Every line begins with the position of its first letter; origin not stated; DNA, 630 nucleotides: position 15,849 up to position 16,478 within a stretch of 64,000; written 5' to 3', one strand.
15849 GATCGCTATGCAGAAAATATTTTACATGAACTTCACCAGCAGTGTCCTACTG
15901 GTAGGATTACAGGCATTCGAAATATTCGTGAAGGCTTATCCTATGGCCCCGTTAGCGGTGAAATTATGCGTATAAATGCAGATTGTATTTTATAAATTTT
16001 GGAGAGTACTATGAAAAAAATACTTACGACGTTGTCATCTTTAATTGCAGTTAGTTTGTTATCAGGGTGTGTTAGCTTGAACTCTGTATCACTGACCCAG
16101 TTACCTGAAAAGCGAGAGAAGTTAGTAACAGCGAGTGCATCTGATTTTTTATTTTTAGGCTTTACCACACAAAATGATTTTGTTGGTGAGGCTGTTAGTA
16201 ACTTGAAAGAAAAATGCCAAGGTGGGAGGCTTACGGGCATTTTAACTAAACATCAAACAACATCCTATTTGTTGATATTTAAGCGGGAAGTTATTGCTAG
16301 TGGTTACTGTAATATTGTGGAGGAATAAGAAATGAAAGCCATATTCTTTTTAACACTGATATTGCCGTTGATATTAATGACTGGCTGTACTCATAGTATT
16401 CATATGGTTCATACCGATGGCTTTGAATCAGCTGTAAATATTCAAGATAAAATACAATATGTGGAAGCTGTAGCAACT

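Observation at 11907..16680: AT-rich islet: PepSY / PhoP-like / PhoQ-like operon surrounded by five small two-cysteine (Bor-like) lipoprotein genes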

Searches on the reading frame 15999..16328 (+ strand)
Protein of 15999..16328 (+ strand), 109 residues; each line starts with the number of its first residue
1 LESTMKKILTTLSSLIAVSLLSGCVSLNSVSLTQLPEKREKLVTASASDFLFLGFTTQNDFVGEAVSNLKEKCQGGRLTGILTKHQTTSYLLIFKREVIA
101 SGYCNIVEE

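Call 3: search_protein_families(library=pfam, proteins=[window:15999-16328:+], max_evalue=1)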
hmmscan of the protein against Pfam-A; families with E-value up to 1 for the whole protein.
window:15999-16328:+ (109 aa): 0 families

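Call 5: search_protein_families(library=ncbifam, proteins=[window:15999-16328:+], max_evalue=1)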
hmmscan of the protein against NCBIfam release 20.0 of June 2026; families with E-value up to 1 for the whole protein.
window:15999-16328:+ (109 aa): 3 families
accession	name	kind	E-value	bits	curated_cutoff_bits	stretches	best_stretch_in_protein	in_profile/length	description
NF007428.1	PRK09973.1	equivalog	0.045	14.3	120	1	5-30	1-26/85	lipoprotein YqhH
NF047847.2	SS_mature_LptM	equivalog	0.15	12.1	27.7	1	5-24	1-20/31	LPS translocon maturation chaperone LptM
NF038104.1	lipo_NF038104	hypoth_equivalog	0.17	11.6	50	1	5-26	1-22/63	NF038104 family lipoprotein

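Call 12: find_homologous_proteins(query=window:16011-16328:+, max_evalue=0.01)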
Query window:16011-16328:+ (105 aa): 104 proteins with E <= 0.01 among 127 candidates.
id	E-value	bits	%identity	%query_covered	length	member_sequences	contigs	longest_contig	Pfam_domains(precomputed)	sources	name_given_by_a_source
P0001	2.6e-59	215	100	100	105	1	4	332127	-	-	-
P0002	1.1e-49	184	85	99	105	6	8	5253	-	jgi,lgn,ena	jgi:hypothetical protein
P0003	6.5e-48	178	82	99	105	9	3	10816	-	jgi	jgi:hypothetical protein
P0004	2.2e-47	177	81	99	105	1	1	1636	-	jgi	jgi:hypothetical protein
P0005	6.6e-47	175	80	99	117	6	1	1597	-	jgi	jgi:hypothetical protein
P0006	1.1e-46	174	78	99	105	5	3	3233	-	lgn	-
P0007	1.8e-46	174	78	99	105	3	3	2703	-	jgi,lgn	jgi:predicted small secreted protein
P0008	3.3e-46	173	77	99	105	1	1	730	-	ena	-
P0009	3.5e-46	173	77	99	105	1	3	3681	-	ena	-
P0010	4.2e-46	173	78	99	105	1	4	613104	-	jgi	jgi:hypothetical protein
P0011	7.8e-46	172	76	99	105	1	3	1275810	-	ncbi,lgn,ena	-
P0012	9.2e-46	171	78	99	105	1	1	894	-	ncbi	-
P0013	4.9e-45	169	76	99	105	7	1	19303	-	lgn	-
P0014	6.7e-45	169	75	99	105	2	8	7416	-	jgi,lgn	jgi:hypothetical protein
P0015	1.5e-44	168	79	99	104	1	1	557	-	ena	-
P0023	1.6e-41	158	74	100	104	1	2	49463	-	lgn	-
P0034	6.4e-36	140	67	89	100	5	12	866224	-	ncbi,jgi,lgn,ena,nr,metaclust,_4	ncbi:MAG: hypothetical protein CL679_06730 [Bermanella sp.]|jgi:hypothetical protein|nr:hypothetical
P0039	1.2e-34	136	66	88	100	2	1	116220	-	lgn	-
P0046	6.1e-33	130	71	83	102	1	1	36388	-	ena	-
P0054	3.3e-31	125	60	88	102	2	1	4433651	-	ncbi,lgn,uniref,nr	ncbi:hypothetical protein [Moritella yayanosii]|uniref:Lipoprotein n=1 Tax=Moritella yayanosii TaxID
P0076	3.8e-22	96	51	86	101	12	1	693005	-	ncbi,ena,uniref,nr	ncbi:hypothetical protein [Thalassolituus pacificus]|uniref:Lipoprotein n=1 Tax=Thalassolituus pacif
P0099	7.2e-17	79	45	87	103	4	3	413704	-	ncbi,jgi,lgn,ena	jgi:hypothetical protein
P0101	4.5e-16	76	44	94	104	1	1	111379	-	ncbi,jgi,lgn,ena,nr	ncbi:MAG: hypothetical protein OEZ43_19555 [Gammaproteobacteria bacterium]|nr:hypothetical protein [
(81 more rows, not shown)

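Call 13: find_encoding_contigs(protein=P0054, flank=8000, max_places=2)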
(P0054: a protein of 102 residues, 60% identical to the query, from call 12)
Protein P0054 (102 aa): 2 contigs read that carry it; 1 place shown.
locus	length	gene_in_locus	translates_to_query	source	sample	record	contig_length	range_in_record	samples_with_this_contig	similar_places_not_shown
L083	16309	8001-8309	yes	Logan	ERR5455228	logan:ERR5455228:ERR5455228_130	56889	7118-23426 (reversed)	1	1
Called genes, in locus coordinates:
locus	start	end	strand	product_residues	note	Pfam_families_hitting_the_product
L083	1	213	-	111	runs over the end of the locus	PF12840:HTH_20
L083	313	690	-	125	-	PF09996:DUF2237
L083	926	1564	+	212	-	PF20408:Abhydrolase_11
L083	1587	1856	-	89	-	PF01037:AsnC_trans_reg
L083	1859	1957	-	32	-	-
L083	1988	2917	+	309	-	PF07670:Gate (weak)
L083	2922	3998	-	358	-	PF04187:Cofac_haem_bdg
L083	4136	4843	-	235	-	PF01479:S4 (weak), PF00849:PseudoU_synth_2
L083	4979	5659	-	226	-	PF01891:CbiM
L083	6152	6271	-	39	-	-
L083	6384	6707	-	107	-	PF04266:ASCH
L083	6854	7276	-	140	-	PF05232:BTP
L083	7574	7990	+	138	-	-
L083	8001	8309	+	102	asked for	-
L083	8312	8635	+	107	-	-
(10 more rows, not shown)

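Call 14: find_encoding_contigs(protein=P0076, flank=8000, max_places=2)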
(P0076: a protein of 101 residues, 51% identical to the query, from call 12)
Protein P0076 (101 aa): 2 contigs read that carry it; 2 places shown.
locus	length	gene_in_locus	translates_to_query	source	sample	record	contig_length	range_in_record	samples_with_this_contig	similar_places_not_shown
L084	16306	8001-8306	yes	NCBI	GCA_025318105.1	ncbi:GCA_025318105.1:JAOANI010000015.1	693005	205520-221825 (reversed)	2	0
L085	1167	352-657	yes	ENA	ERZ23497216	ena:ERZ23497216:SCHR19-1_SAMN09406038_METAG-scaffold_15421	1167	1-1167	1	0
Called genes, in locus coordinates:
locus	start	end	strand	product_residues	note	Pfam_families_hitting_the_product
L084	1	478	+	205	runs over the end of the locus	PF00293:NUDIX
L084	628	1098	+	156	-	PF06853:DUF1249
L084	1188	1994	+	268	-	PF00149:Metallophos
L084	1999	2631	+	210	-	PF05728:UPF0227, PF12697:Abhydrolase_6 (weak)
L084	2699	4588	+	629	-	PF02518:HATPase_c, PF00204:DNA_gyraseB, PF01751:Toprim, PF00986:DNA_gyraseB_C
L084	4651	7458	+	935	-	PF04392:ABC_sub_bind (weak), PF13426:PAS_9 (faint), PF00989:PAS (weak), PF08448:PAS_4, PF00990:GGDEF, PF00563:EAL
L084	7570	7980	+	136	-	-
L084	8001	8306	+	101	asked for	-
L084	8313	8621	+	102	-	-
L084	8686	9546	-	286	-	PF02678:Pirin, PF05726:Pirin_C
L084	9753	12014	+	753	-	PF00521:DNA_topoisoIV, PF03989:DNA_gyraseA_C (faint)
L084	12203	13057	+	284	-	PF17284:Spermine_synt_N, PF01564:Spermine_synth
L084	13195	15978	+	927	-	PF12633:Adenyl_cycl_N, PF01295:Adenylate_cycl, PF26691:Adenylate_cycl_4th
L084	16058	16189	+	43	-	PF13627:LptM_cons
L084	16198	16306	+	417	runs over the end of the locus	PF00278:Orn_DAP_Arg_deC, PF01168:Ala_racemase_N, PF02784:Orn_Arg_deC_N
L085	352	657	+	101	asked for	-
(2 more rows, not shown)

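Call 15: find_encoding_contigs(protein=P0101, flank=8000, max_places=2)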
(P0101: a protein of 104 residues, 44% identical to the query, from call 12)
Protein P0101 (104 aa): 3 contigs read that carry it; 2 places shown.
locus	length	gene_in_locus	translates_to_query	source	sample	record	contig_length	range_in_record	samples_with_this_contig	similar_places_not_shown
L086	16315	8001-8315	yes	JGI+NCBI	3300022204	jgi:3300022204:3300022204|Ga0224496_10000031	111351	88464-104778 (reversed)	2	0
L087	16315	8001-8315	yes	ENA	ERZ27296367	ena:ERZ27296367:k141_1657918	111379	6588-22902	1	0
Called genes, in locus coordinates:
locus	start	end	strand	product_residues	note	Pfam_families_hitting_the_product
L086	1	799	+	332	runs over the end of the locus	PF13495:Phage_int_SAM_4, PF00589:Phage_integrase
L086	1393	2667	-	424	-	PF13657:Couple_hipA, PF07804:HipA_C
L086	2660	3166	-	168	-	-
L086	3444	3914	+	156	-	PF01322:Cytochrom_C_2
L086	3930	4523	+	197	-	PF01292:Ni_hydr_CYTB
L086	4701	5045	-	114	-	PF03658:Ub-RnfH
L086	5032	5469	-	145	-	PF10604:Polyketide_cyc2 (weak), PF03364:Polyketide_cyc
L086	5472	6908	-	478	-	PF00209:SNF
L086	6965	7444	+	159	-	PF01668:SmpB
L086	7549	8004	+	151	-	-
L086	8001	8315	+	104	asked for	-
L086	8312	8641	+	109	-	-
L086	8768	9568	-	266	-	PF01479:S4, PF00849:PseudoU_synth_2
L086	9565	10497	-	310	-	PF04079:SMC_ScpB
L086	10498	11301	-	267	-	PF02616:SMC_ScpA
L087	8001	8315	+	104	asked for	-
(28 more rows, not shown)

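Call 17: search_protein_families(library=pfam, alignment_id=A1, max_evalue=10)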
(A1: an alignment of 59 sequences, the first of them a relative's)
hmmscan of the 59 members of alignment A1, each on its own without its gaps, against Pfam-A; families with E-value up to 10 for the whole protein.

A. member 1, P0001 (105 aa): 1 family
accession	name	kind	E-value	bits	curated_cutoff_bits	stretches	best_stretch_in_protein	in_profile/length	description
PF08139.17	LPAM_1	-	6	8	20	1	1-15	1-15/18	Prokaryotic membrane lipoprotein lipid attachment site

B. families by the number of members that match (of 59 scanned): 16 families
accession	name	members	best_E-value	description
PF08139.17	LPAM_1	11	0.0044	Prokaryotic membrane lipoprotein lipid attachment site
PF15706.10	TMEM132_C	5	0.0053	TMEM132 C-terminal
PF17607.7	DUF5503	2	0.02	Family of unknown function (DUF5503)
PF20450.4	PPV_E1_DBD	2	0.048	Papillomavirus E1, DNA-binding domain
PF03866.18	HAP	1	0.0082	Hydrophobic abundant protein (HAP)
PF11087.14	PRD1_DD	1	0.035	PRD1 phage membrane DNA delivery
PF05255.16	UPF0220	1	0.037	Uncharacterised protein family (UPF0220)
PF09402.16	MSC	1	0.044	Man1-Src1p-C-terminal domain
PF02402.22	Lysis_col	1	0.047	Lysis protein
PF22245.3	G7C_C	1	0.087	Tailspike protein, C-terminal domain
PF12956.13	DUF3845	1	0.087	Domain of Unknown Function with PDB structure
PF01462.23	LRRNT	1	0.11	Leucine rich repeat N-terminal domain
PF15956.11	DUF4760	1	0.11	Domain of unknown function (DUF4760)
PF14281.12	PDDEXK_4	1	0.16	PD-(D/E)XK nuclease superfamily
PF14499.12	DUF4437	1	0.16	Domain of unknown function (DUF4437)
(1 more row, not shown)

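Call 23: predict_structure(alignment_id=A1)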
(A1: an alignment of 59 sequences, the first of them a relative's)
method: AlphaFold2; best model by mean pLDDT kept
length: 105 residues; sequences in the alignment: 59
mean_pLDDT: 84.6   pTM: 0.64
mean pLDDT of the five models: 84.6, 79.5, 75.1, 72.6, 71.9
residues with pLDDT >= 90: 22; 70-90: 80; 50-70: 2; < 50: 1
segments of 3 or more residues with pLDDT < 50: none
pLDDT, mean of each block of 10 residues (from residue 1): 88 80 81 82 87 82 89 88 85 91 69
secondary structure, 60 per line:
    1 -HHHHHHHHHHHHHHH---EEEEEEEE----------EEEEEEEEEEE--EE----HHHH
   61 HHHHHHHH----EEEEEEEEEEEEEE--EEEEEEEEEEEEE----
elements in order: H2-16 E20-27 E38-48 H57-68 E73-86 E89-101

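Call 25: fold_search(model_id=the predicted structure, library=viral)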
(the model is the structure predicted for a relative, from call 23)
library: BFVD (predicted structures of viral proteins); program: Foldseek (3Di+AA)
matches with E <= 10: 888; with E <= 0.001: 0
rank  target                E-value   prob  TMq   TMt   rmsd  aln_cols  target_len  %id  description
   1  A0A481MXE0            6.8e-02  0.54  0.27  0.09  12.2       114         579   17  (no name in the UniProt tables at hand)
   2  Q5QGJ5                7.6e-02  0.20  0.19  0.07  17.8       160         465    8  (no name in the UniProt tables at hand)
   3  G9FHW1                9.1e-02  0.69  0.29  0.35  12.0        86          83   15  Uncharacterized protein [Rhodococcus phage RER2]
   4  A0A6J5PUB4            1.1e-01  0.18  0.21  0.14  31.1       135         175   11  Uncharacterized protein [uncultured Caudovirales phage]
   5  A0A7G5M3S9            1.3e-01  0.41  0.27  0.26   6.7        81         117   11  (no name in the UniProt tables at hand)
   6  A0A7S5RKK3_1          1.5e-01  0.23  0.23  0.05  17.1       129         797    8  (no name in the UniProt tables at hand)
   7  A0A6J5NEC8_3          1.6e-01  0.57  0.32  0.04  13.6       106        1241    9  Large polyvalent protein associated domain-containing protein [uncultured Caudovirales phage]
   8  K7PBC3                1.6e-01  0.54  0.30  0.09  14.2       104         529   13  Protein ORF22 [Cyprinid herpesvirus 1]
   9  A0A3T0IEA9            1.8e-01  0.30  0.20  0.17  13.9        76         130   13  (no name in the UniProt tables at hand)
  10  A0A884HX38            1.8e-01  0.21  0.22  0.21   9.7       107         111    7  (no name in the UniProt tables at hand)
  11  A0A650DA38            1.9e-01  0.30  0.27  0.15  28.1       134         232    8  (no name in the UniProt tables at hand)
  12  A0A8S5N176            2.1e-01  0.75  0.34  0.29  11.5        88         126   11  Uncharacterized protein [Siphoviridae sp. ct43U4]
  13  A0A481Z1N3            2.1e-01  0.25  0.25  0.23   9.5        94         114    8  Uncharacterized protein [Pithovirus LCPAC001]
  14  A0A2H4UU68            2.1e-01  0.20  0.23  0.06  19.1       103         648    9  Uncharacterized protein [Bodo saltans virus]
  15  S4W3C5                2.5e-01  0.77  0.35  0.21  11.3        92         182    9  Uncharacterized protein [Pandoravirus salinus]
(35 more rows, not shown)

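Call 28: find_encoding_contigs(protein=P0034, flank=8000, max_places=2)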
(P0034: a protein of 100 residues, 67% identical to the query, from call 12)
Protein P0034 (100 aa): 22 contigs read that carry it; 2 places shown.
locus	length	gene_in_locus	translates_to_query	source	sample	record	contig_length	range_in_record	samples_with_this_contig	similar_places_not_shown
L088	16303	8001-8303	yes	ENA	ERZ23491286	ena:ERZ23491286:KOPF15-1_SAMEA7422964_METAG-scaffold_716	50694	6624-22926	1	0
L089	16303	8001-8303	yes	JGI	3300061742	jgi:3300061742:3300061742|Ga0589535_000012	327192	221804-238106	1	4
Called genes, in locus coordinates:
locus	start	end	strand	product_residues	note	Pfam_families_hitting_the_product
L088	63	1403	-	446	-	PF00120:Gln-synt_C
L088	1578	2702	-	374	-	-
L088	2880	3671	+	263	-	PF05618:RimB-like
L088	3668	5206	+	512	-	PF14400:Transglut_i_TM, PF14402:7TM_transglut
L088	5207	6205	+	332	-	PF14397:ATPgrasp_ST, PF14398:ATPgrasp_YheCD (faint), PF02655:ATP-grasp_3 (faint), PF08443:RimK (faint)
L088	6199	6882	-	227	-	-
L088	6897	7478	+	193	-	PF04364:DNA_pol3_chi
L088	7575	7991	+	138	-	-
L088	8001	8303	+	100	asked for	-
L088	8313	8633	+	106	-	-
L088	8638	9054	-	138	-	PF05232:BTP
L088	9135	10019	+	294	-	PF00126:HTH_1, PF03466:LysR_substrate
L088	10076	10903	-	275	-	-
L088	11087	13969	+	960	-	PF00133:tRNA-synt_1, PF09334:tRNA-synt_1g (weak), PF13603:tRNA-synt_1_2 (weak), PF08264:Anticodon_1, PF10458:Val_tRNA-synt_C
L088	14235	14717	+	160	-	PF13511:DUF4124 (weak)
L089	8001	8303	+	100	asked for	-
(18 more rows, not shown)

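Call 29: find_encoding_contigs(protein=P0099, flank=8000, max_places=1)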
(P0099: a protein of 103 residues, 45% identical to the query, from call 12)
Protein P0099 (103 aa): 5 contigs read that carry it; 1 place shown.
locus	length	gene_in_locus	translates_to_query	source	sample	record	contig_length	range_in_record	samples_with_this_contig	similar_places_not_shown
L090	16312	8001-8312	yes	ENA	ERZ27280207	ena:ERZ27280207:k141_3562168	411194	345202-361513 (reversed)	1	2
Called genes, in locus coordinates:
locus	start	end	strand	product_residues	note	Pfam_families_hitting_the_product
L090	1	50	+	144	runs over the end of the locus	-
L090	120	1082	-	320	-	PF00990:GGDEF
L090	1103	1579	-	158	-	-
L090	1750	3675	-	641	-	PF02784:Orn_Arg_deC_N, PF17810:Arg_decarb_HB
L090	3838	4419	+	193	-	PF03602:Cons_hypoth95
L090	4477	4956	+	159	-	PF01467:CTP_transf_like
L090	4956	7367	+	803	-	-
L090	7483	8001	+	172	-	-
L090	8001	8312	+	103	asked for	-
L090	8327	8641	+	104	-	-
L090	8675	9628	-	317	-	-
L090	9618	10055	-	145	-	-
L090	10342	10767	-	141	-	-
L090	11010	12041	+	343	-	PF00586:AIRS, PF02769:AIRS_C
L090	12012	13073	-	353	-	PF00581:Rhodanese (weak), PF26341:AAA_SelU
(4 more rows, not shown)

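Call 30: find_encoding_contigs(protein=P0011, flank=8000, max_places=1)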
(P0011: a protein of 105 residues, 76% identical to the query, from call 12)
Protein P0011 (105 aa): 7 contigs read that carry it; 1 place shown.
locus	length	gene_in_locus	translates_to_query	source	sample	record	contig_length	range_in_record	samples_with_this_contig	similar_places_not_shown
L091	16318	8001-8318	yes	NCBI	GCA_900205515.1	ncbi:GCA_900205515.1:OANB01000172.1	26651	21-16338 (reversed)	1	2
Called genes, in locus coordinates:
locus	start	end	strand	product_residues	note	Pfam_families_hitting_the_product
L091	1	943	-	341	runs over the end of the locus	PF14789:THDPS_M, PF14602:Hexapep_2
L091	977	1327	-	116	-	PF03960:ArsC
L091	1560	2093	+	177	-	-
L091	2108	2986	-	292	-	PF00126:HTH_1, PF03466:LysR_substrate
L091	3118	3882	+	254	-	PF00970:FAD_binding_6, PF00175:NAD_binding_1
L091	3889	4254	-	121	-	-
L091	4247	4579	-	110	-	PF06291:Lambda_Bor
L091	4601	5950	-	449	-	PF26769:HAMP_PhoQ, PF02518:HATPase_c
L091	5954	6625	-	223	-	PF00072:Response_reg, PF00486:Trans_reg_C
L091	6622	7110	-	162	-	-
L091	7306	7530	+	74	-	-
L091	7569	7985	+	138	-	-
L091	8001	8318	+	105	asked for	-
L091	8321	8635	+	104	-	-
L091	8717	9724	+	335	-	PF00561:Abhydrolase_1, PF12146:Hydrolase_4, PF12697:Abhydrolase_6, PF03096:Ndr (weak), PF20408:Abhydrolase_11 (faint)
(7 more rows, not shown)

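Call 31: fold_search(model_id=the predicted structure, library=pdb)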
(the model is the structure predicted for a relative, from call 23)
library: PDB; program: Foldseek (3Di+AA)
matches with E <= 10: 693; with E <= 0.001: 0
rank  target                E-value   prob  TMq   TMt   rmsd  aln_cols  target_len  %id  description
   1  5tc1_M                2.3e-01  0.09  0.19  0.08  27.7       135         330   12  In situ structures of the genome and genome-delivery apparatus in ssRNA bacteriophage MS2 (released 2016-12-07)
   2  9rcc_A                3.4e-01  0.30  0.24  0.06  13.4        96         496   18  PrPfr hybrid state of the Pseudomonas aeruginosa bacteriophytochrome / PaBphP (released 2025-09-03)
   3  3c2w_E                3.6e-01  0.23  0.22  0.06  14.6        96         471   16  Crystal structure of the photosensory core domain of P. aeruginosa bacteriophytochrome PaBphP in the Pfr state (released 2008-09-23)
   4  1qyn_B                4.0e-01  0.09  0.20  0.17  19.1       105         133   10  Crystal Structure of SecB from Escherichia coli (released 2003-12-09)
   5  7q3d_B                4.2e-01  0.35  0.33  0.09  15.8       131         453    9  Structure of the human CPLANE complex (released 2022-04-06)
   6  3caa_A                4.8e-01  0.18  0.25  0.09  10.0        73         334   11  CLEAVED ANTICHYMOTRYPSIN A347R (released 1998-02-25)
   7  2ach_A                5.0e-01  0.16  0.25  0.09  10.6        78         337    8  CRYSTAL STRUCTURE OF CLEAVED HUMAN ALPHA1-ANTICHYMOTRYPSIN AT 2.7 ANGSTROMS RESOLUTION AND ITS COMPARISON WITH OTHER S (released 1993-07-15)
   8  7q3e_B                5.6e-01  0.47  0.29  0.07  12.6        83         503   10  Structure of the mouse CPLANE-RSG1 complex (released 2022-04-06)
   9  6xrb_A                5.6e-01  0.13  0.23  0.18   8.4       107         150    8  Crystal structure of SciW from Salmonella typhimurium (released 2020-12-30)
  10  5om6_C                6.0e-01  0.13  0.23  0.08  10.6        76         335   12  Crystal structure of Alpha1-antichymotrypsin variant DBS-I-allo2: a MMP9-cleavable drug-binding serpin for doxycycline (released 2018-05-23)
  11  9ivh_A                6.3e-01  0.33  0.26  0.10  14.6        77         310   10  Structure of TF9 mutant of aminotransferase from Mycolicibacterium neoaurum in complex with LLP and G4O (released 2025-07-30)
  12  9ivh_C                6.3e-01  0.33  0.26  0.10  14.6        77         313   10  Structure of TF9 mutant of aminotransferase from Mycolicibacterium neoaurum in complex with LLP and G4O (released 2025-07-30)
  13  5mtw_D                6.3e-01  0.10  0.27  0.21  22.6       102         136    6  Mycobacterium tuberculosis Rv1957 SecB-like chaperone in complex with a ChAD peptide from Rv1956 HigA1 antitoxin (released 2018-10-24)
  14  2hp7                  6.7e-01  0.13  0.26  0.17  15.9       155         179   11  Structure of FliM provides insight into assembly of the switch complex in the bacterial flagella motor (released 2006-08-08)
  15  3ddv_A                6.7e-01  0.10  0.24  0.22   8.9        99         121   12  The crystal structure of the transcriptional regulator (GntR family) from Enterococcus faecalis V583 (released 2008-10-07)
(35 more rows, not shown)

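Call 64: search_protein_families(library=phrogs, proteins=[window:15999-16328:+], max_evalue=1)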
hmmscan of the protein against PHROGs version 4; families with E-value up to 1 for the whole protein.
window:15999-16328:+ (109 aa): 1 family
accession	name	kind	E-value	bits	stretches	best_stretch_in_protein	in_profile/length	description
phrog_1119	-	moron, auxiliary metabolic gene and host takeover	0.24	12.8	1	5-30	1-24/78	Cor superinfection exclusion protein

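Call 65: search_protein_families(library=padloc, proteins=[window:15999-16328:+], max_evalue=0.01)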
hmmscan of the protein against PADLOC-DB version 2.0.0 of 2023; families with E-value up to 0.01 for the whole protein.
window:15999-16328:+ (109 aa): 0 families

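Call 69: find_encoding_contigs(protein=P0023, flank=7000, max_places=1)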
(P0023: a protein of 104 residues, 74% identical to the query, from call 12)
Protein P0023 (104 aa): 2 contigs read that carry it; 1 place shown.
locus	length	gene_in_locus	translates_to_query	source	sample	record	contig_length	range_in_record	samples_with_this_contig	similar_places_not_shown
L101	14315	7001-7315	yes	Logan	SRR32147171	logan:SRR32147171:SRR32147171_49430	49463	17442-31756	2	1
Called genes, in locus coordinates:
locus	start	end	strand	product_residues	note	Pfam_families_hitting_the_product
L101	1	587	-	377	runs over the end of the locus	PF00724:Oxidored_FMN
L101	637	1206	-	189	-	PF00440:TetR_N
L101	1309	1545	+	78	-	-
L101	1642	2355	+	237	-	PF00497:SBP_bac_3 (weak)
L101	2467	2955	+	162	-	-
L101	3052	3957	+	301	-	PF00126:HTH_1, PF03466:LysR_substrate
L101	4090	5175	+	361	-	PF12838:Fer4_7 (weak), PF13484:Fer4_16 (weak)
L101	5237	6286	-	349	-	PF00149:Metallophos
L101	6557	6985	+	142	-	-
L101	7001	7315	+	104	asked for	-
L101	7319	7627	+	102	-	-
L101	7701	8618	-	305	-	PF19783:DUF6268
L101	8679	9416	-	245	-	-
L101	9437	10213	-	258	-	PF00902:TatC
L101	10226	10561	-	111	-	PF02416:TatA_B_E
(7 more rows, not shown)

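Call 70: find_encoding_contigs(protein=P0046, flank=7000, max_places=1)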
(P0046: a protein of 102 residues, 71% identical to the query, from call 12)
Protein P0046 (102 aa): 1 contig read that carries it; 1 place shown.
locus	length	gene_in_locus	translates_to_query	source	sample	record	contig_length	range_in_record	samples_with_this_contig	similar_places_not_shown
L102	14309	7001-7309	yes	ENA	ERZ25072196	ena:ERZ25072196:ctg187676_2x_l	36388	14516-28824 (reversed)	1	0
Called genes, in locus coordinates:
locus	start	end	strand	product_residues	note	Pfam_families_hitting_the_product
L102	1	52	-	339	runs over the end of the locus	PF02514:CobN-Mg_chel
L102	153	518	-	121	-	PF02514:CobN-Mg_chel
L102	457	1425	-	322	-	-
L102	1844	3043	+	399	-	PF04339:FemAB_like, PF13480:Acetyltransf_6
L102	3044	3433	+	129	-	-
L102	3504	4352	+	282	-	PF00575:S1 (faint), PF13509:S1_2, PF17783:WHD_CvfB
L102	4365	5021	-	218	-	-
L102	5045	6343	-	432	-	PF00909:Ammonium_transp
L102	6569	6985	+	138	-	-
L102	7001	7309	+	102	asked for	-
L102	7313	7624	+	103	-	-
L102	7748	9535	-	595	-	PF02771:Acyl-CoA_dh_N, PF02770:Acyl-CoA_dh_M, PF00441:Acyl-CoA_dh_1, PF12806:Acyl-CoA_dh_C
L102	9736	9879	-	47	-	-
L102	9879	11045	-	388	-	-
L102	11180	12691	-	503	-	PF00005:ABC_tran (faint), PF01926:MMR_HSR1, PF02421:FeoB_N, PF00009:GTP_EFTU, PF02421:FeoB_N, PF04548:AIG1 (weak), PF01926:MMR_HSR1, PF14714:KH_dom-like, +5 more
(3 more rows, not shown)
